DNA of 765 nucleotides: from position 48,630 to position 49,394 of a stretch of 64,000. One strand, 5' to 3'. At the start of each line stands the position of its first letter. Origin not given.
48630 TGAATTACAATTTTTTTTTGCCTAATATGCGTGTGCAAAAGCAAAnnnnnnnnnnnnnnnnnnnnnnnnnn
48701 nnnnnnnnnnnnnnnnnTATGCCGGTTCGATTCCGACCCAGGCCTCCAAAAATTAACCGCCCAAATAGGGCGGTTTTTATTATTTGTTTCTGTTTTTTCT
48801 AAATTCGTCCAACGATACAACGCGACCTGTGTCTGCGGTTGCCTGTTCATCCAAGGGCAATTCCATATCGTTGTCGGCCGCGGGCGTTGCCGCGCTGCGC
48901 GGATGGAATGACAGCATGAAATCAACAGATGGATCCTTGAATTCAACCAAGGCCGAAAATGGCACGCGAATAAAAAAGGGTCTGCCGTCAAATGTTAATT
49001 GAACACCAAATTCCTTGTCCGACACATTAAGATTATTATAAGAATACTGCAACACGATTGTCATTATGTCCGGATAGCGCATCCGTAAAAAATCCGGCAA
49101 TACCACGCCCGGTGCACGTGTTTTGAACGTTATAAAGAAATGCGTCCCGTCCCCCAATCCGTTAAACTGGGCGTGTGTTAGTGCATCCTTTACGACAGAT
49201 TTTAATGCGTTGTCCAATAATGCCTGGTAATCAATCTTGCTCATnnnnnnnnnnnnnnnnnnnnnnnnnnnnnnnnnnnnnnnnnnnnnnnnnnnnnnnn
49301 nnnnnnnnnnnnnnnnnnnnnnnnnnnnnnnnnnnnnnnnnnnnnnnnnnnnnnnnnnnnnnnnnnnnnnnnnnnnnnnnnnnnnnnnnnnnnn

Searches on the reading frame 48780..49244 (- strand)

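Call 59: search_protein_families(library=pfam, proteins=[window:48780-49244:-], max_evalue=0.001)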
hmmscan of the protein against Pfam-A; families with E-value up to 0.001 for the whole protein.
window:48780-49244:- (154 aa): 1 family
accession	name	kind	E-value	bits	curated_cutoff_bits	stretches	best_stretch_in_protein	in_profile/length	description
PF04386.18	SspB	-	6.3e-30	104.7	27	1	11-129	4-123/156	Stringent starvation protein B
